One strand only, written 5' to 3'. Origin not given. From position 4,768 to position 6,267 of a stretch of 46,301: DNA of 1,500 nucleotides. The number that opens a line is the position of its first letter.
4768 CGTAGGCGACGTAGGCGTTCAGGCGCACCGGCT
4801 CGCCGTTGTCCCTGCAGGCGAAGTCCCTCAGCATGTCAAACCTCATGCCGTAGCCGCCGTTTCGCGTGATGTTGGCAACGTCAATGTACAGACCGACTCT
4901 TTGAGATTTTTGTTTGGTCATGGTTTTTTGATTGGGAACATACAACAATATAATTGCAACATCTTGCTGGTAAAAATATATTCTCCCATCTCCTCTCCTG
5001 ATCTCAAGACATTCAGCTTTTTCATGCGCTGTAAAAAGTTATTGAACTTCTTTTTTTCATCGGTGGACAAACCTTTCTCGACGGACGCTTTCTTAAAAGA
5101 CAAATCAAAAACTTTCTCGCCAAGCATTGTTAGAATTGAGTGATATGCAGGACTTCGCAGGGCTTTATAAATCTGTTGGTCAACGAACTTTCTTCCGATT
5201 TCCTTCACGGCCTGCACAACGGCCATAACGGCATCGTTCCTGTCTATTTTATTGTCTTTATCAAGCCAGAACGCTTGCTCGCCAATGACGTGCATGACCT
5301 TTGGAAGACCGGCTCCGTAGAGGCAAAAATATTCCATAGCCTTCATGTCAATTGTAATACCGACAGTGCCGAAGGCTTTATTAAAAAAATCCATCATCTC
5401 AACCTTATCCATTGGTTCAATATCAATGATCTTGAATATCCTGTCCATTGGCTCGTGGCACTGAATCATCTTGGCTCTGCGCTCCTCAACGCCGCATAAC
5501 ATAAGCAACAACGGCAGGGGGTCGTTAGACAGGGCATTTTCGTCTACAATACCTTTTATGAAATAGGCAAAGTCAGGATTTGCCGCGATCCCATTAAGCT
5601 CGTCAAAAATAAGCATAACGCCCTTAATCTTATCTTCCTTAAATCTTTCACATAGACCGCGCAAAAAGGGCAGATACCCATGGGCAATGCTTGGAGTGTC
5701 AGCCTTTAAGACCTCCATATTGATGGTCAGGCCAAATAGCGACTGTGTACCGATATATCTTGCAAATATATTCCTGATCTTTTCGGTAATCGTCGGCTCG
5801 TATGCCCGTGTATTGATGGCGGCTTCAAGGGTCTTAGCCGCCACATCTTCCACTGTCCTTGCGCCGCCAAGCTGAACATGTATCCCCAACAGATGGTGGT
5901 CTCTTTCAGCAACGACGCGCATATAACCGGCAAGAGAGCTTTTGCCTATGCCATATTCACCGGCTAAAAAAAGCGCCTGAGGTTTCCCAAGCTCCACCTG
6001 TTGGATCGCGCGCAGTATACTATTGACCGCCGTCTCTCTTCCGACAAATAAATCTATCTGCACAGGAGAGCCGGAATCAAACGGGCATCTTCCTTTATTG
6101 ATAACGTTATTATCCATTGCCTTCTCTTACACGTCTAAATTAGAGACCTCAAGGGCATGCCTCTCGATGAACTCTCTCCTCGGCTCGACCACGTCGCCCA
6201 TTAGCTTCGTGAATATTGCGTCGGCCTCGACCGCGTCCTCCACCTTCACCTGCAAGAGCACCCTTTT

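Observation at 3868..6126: Three-gene module welded onto the 3' end of gyrB: ORC/Cdc6-like ATPase + NYN-cold-shock RNase + CPxC zinc ribbon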

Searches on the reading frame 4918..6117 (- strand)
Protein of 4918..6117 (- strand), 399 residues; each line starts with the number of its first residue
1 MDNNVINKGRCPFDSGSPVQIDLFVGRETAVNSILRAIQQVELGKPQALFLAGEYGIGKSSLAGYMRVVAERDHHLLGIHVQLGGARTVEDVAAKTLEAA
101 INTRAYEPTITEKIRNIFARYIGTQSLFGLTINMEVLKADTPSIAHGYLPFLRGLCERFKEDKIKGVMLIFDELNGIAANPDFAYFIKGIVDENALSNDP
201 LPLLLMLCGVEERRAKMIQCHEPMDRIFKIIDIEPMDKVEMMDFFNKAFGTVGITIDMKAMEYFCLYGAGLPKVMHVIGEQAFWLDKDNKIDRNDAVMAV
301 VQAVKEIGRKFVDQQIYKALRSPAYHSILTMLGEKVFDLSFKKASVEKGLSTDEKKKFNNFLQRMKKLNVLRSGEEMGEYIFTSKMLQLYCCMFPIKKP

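Call 3: search_protein_families(library=pfam, proteins=[window:4918-6117:-], max_evalue=1)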
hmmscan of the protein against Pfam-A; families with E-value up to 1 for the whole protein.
window:4918-6117:- (399 aa): 5 families
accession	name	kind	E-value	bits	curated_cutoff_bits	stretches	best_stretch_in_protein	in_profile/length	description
PF13191.12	AAA_16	-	1.9e-08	35.4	32.6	1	24-125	2-85/167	AAA ATPase domain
PF10923.14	BrxC_BrxD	-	3.6e-06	26.6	22.2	1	23-83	26-85/414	BREX system ATP-binding protein BrxC/D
PF20703.3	nSTAND1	-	0.00045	20.4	27.1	1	21-95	13-87/379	Novel STAND NTPase 1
PF14532.12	Sigma54_activ_2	-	0.036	14.7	25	1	25-76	1-51/138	Sigma-54 interaction domain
PF06972.17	GIP1_N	-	0.083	13.5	26.4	1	298-321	6-29/60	GBF-interacting protein 1 N-terminal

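Call 4: search_protein_families(library=padloc, proteins=[window:4918-6117:-], max_evalue=1)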
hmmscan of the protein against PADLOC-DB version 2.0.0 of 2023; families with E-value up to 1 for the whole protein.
window:4918-6117:- (399 aa): 7 families
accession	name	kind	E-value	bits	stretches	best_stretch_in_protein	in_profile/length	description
PDLC02780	SspC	-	7.6e-05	18.8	1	14-174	20-171/1045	SspC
PDLC03959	SngB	-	0.00027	18.1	1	24-88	32-95/439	-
PDLC02778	SspC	-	0.00031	16.6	1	45-174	42-173/1053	SspC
PDLC01993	RtcR--CARF_AAA_HTH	-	0.0012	15.3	1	27-97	185-255/523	-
PDLC02494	BrxD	-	0.0062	13.7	1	23-72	29-78/440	BrxD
PDLC02779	SspC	-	0.057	9.2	1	32-73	35-74/1054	SspC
PDLC02781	SspC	-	0.059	9.1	1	29-73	24-69/1104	SspC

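Call 5: search_protein_families(library=ncbifam, proteins=[window:4918-6117:-], max_evalue=1)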
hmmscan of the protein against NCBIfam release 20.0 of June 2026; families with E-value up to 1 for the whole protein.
window:4918-6117:- (399 aa): 6 families
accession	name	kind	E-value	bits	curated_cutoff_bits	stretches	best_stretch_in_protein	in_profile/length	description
NF038308.1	RNA_repair_RtcR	equivalog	0.0013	17.6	650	1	25-93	183-251/530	RNA repair transcriptional activator RtcR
TIGR03903.1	TOMM_kin_cyc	equivalog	0.0034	15.2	705.75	1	11-75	470-535/1267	TOMM system kinase/cyclase fusion protein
TIGR02928.1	TIGR02928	subfamily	0.0038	16.1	181.3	1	20-75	13-69/366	orc1/cdc6 family replication initiation protein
NF006505.0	PRK08939.1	equivalog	0.0055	16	228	1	26-66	135-176/306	primosomal protein DnaI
TIGR01128.2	holA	equivalog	0.02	14.2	80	1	213-294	107-185/316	DNA polymerase III subunit delta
NF033438.1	BREX_BrxD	equivalog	0.041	13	350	1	24-72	26-74/423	BREX system ATP-binding protein BrxD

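Call 9: find_homologous_proteins(query=window:4918-6117:-)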
Query window:4918-6117:- (399 aa): 847 proteins with E <= 0.001 among 6117 candidates; the best 120 are listed.
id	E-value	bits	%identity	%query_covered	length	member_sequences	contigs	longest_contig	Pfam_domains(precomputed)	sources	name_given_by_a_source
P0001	5.5e-185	633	70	100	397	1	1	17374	PF10923.15,PF20703.4,PF13191.13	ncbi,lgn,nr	ncbi:MAG: ATP-binding protein [Deltaproteobacteria bacterium]|nr:ATP-binding protein [Deltaproteobac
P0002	5.0e-178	610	69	100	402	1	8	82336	PF20703.4,PF13191.13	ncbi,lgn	-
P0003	1.0e-163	563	61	99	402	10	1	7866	PF10923.15,PF13191.13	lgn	-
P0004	3.5e-163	561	62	99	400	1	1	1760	PF10923.15,PF20703.4,PF13191.13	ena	-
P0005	5.8e-162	557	61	99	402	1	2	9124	PF10923.15,PF07693.21,PF01637.25,PF13191.13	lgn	-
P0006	6.7e-162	557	61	99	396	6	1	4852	PF10923.15,PF13191.13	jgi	-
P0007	1.2e-161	556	60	98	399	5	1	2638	PF10923.15,PF20703.4,PF13191.13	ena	-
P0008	3.4e-161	555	61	99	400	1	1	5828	PF10923.15,PF07693.21,PF20703.4,PF13191.13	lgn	-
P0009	1.6e-160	552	61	99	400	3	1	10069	PF10923.15,PF20703.4,PF13191.13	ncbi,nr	ncbi:MAG: ATP-binding protein [Nitrospirae bacterium]|nr:ATP-binding protein [Nitrospirota bacterium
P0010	2.5e-160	552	61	99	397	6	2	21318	PF10923.15,PF20703.4,PF13191.13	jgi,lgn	jgi:hypothetical protein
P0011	3.2e-160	551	61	99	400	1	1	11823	PF10923.15,PF20703.4,PF01637.25,PF13191.13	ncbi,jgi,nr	ncbi:MAG: ATP-binding protein [Nitrospiraceae bacterium]|nr:MAG: ATP-binding protein [Nitrospiraceae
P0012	4.6e-160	551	61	99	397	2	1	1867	PF10923.15,PF20703.4,PF13191.13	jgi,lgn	jgi:hypothetical protein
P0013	5.0e-160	551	60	99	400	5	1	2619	PF10923.15,PF07693.21,PF20703.4,PF13191.13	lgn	-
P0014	1.1e-159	550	62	98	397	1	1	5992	PF10923.15,PF13191.13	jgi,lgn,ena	-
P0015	2.5e-159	548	61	98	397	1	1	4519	PF10923.15,PF20703.4,PF13191.13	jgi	-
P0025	4.6e-158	544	59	99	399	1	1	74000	PF10923.15,PF01637.25,PF13191.13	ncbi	ncbi:MAG: BREX system ATP-binding domain-containing protein [bacterium]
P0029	8.7e-158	543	61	97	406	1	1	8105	PF10923.15,PF01637.25,PF13191.13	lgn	-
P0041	1.0e-156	540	59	99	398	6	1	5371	PF10923.15,PF20703.4,PF01637.25,PF13191.13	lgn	-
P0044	1.5e-156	539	59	98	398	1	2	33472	PF10923.15,PF20703.4,PF01637.25,PF13191.13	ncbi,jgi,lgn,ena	-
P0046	1.6e-156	539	59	98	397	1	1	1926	PF10923.15,PF20703.4,PF01637.25,PF13191.13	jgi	-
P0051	3.4e-156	538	59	99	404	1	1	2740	PF10923.15,PF20703.4,PF01637.25,PF13191.13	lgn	-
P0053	4.0e-156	538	60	99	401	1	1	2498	PF10923.15,PF20703.4,PF01637.25,PF13191.13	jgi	-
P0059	1.2e-155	536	60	98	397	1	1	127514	PF10923.15,PF20703.4,PF13191.13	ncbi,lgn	-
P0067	6.1e-155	534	59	99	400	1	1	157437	PF10923.15,PF13191.13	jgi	jgi:hypothetical protein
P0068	7.2e-155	534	64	94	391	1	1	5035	PF10923.15,PF20703.4,PF01637.25,PF13191.13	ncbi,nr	ncbi:MAG TPA: ATP-binding protein, partial [Candidatus Brocadiales bacterium]|nr:ATP-binding protein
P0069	9.4e-155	533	61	97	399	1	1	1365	PF10923.15,PF20703.4,PF01637.25,PF13191.13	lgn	-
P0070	1.0e-154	533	62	97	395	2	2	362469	PF10923.15,PF07693.21,PF13191.13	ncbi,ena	-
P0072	1.3e-154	533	59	98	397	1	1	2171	PF10923.15,PF07693.21,PF20703.4,PF01637.25,PF13191.13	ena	-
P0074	1.8e-154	532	59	97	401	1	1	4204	PF10923.15,PF01637.25,PF13191.13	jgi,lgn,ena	-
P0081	7.3e-154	530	58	99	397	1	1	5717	PF10923.15,PF20703.4,PF01637.25,PF13191.13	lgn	-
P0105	3.5e-150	518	57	97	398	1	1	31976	PF10923.15,PF20703.4,PF01637.25,PF13191.13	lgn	-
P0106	3.7e-150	518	58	99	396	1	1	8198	PF10923.15,PF20703.4,PF01637.25,PF13191.13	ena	-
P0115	7.0e-149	514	56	98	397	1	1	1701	PF10923.15,PF07693.21,PF20703.4,PF01637.25,PF13191.13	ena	-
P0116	8.5e-149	514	57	98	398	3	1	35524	PF10923.15,PF01637.25,PF13191.13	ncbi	ncbi:MAG: ATP-binding protein [bacterium]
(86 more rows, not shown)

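Call 11: find_encoding_contigs(protein=P0002, flank=6000, max_places=3)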
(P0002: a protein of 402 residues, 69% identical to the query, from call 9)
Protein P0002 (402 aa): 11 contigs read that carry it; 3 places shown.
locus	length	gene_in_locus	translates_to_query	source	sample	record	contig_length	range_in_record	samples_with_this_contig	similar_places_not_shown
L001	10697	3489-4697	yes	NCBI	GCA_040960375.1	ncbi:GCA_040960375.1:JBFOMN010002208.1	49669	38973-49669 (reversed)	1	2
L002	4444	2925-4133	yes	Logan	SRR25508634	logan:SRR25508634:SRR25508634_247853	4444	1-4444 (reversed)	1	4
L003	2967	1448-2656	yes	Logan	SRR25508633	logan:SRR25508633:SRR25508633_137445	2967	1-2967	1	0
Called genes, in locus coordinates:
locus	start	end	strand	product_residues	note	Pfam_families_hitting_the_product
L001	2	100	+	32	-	?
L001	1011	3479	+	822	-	PF02518:HATPase_c, PF00204:DNA_gyraseB, PF01751:Toprim, PF21249:GyrB_hook (weak), PF18053:GyrB_insert, PF00986:DNA_gyraseB_C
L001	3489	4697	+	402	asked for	PF20703:nSTAND1, PF13191:AAA_16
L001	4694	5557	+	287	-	PF01936:NYN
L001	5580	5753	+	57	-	PF23499:YnfU (weak), PF25206:DUF7836 (weak)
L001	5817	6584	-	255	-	-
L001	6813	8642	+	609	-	PF00989:PAS, PF08448:PAS_4, PF13188:PAS_8 (faint), PF00989:PAS, PF08448:PAS_4, PF13426:PAS_9, PF00512:HisKA, PF02518:HATPase_c, +2 more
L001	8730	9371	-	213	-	PF04002:RadC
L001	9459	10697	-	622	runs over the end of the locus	PF05157:MshEN, PF00437:T2SSE, PF12773:DZR (weak)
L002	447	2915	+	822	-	PF02518:HATPase_c, PF00204:DNA_gyraseB, PF01751:Toprim, PF21249:GyrB_hook (weak), PF18053:GyrB_insert, PF00986:DNA_gyraseB_C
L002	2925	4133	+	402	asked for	PF20703:nSTAND1, PF13191:AAA_16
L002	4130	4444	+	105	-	?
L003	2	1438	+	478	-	?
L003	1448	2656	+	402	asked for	PF20703:nSTAND1, PF13191:AAA_16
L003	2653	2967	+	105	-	?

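Call 13: find_encoding_contigs(protein=P0070, flank=6000, max_places=2)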
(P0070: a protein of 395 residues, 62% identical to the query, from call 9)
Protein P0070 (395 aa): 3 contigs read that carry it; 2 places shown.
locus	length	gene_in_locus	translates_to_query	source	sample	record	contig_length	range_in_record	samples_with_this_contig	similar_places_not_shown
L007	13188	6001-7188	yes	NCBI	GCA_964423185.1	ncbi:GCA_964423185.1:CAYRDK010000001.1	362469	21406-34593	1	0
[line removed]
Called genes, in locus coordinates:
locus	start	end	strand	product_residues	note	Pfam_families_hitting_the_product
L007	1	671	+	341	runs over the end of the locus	PF02558:ApbA, PF03807:F420_oxidored (faint), PF08546:ApbA_C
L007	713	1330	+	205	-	-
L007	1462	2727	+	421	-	PF00109:ketoacyl-synt, PF02801:Ketoacyl-synt_C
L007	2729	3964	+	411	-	PF00109:ketoacyl-synt, PF02801:Ketoacyl-synt_C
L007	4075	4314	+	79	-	PF00550:PP-binding (weak)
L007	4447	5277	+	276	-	PF04199:Cyclase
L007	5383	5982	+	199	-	-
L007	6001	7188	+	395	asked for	PF07693:KAP_NTPase (faint), PF10923:BrxC_BrxD (faint), PF13191:AAA_16 (weak)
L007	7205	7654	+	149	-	-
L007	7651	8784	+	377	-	PF07690:MFS_1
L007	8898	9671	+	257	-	PF00106:adh_short, PF08659:KR, PF13561:adh_short_C2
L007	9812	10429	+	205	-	PF03425:CBM_11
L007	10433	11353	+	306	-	PF04909:Amidohydro_2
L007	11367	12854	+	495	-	PF02310:B12-binding, PF04055:Radical_SAM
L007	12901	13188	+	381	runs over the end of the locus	PF17788:HypF_C (weak), PF22521:HypF_C_2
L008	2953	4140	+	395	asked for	PF07693:KAP_NTPase (faint), PF10923:BrxC_BrxD (faint), PF13191:AAA_16 (weak)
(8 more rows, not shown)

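Call 14: find_encoding_contigs(protein=P0067, flank=6000, max_places=2)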
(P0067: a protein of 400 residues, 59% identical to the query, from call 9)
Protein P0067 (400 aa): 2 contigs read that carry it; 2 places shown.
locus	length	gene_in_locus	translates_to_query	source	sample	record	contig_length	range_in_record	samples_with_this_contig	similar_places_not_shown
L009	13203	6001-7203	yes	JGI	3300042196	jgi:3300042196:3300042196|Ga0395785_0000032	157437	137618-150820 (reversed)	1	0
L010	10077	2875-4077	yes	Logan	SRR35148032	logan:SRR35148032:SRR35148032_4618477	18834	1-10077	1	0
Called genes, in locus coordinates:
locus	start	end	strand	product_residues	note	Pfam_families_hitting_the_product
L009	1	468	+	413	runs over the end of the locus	PF00374:NiFeSe_Hases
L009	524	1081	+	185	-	PF07719:TPR_2 (faint), PF13181:TPR_8 (faint), PF13424:TPR_12 (faint), PF13428:TPR_14 (faint), PF13431:TPR_17 (faint), PF25062:ARM_TT21_N (weak), PF13432:TPR_16 (weak), PF00515:TPR_1 (weak), +3 more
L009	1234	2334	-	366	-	PF22807:TrAA12, PF23500:DUF7133, PF07995:GSDH, PF22807:TrAA12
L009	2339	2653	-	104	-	PF07883:Cupin_2, PF02311:AraC_binding (weak)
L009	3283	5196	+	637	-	PF00989:PAS (faint), PF08448:PAS_4, PF13188:PAS_8 (faint), PF13426:PAS_9 (weak), PF08448:PAS_4, PF13426:PAS_9, PF02518:HATPase_c, PF00072:Response_reg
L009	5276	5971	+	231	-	PF01168:Ala_racemase_N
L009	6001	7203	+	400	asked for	PF10923:BrxC_BrxD (faint), PF13191:AAA_16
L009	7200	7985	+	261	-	PF03807:F420_oxidored, PF14748:P5CR_dimer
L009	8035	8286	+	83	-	PF02325:CCB3_YggT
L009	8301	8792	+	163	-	PF05103:DivIVA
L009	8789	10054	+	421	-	PF13393:tRNA-synt_His, PF00587:tRNA-synt_2b, PF13393:tRNA-synt_His, PF03129:HGTP_anticodon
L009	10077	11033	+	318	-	PF03601:Cons_hypoth698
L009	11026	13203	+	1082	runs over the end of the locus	PF00672:HAMP, PF00989:PAS, PF13426:PAS_9, PF08448:PAS_4, PF13426:PAS_9, PF01590:GAF, PF13185:GAF_2, PF13185:GAF_2, +11 more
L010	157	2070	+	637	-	PF00989:PAS (faint), PF08448:PAS_4, PF13188:PAS_8 (faint), PF13426:PAS_9 (weak), PF08448:PAS_4, PF13426:PAS_9, PF02518:HATPase_c, PF00072:Response_reg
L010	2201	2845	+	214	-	PF01168:Ala_racemase_N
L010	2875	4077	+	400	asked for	PF10923:BrxC_BrxD (faint), PF13191:AAA_16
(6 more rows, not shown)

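Call 15: find_encoding_contigs(protein=P0059, flank=6000, max_places=2)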
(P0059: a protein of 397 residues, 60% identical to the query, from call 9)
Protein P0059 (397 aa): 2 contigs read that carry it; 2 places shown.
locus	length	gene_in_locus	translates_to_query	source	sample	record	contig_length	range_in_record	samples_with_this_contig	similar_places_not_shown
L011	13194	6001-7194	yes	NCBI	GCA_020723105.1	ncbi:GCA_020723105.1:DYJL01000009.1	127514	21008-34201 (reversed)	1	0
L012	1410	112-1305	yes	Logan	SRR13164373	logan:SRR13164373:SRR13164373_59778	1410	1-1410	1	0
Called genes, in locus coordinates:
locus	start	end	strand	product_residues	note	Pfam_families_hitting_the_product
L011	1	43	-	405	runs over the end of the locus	PF00346:Complex1_49kDa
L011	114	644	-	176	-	PF00329:Complex1_30kDa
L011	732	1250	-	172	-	PF01058:Oxidored_q6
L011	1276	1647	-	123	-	PF00507:Oxidored_q4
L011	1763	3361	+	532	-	PF00672:HAMP, PF00512:HisKA, PF02518:HATPase_c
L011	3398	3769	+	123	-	PF00072:Response_reg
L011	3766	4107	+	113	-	PF07085:DRTGG (weak)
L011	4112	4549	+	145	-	PF13581:HATPase_c_2, PF02518:HATPase_c (faint)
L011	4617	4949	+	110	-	PF07085:DRTGG (weak)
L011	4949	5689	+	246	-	PF02811:PHP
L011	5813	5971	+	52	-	-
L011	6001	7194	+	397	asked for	PF20703:nSTAND1 (weak), PF10923:BrxC_BrxD (faint), PF13191:AAA_16 (weak)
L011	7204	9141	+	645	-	PF01555:N6_N4_Mtase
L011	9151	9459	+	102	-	-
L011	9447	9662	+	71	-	PF10049:DUF2283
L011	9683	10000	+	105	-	PF01909:NTP_transf_2, PF18765:Polbeta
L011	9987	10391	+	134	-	PF05168:HEPN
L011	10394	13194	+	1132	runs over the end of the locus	PF04851:ResIII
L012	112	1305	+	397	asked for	PF20703:nSTAND1 (weak), PF10923:BrxC_BrxD (faint), PF13191:AAA_16 (weak)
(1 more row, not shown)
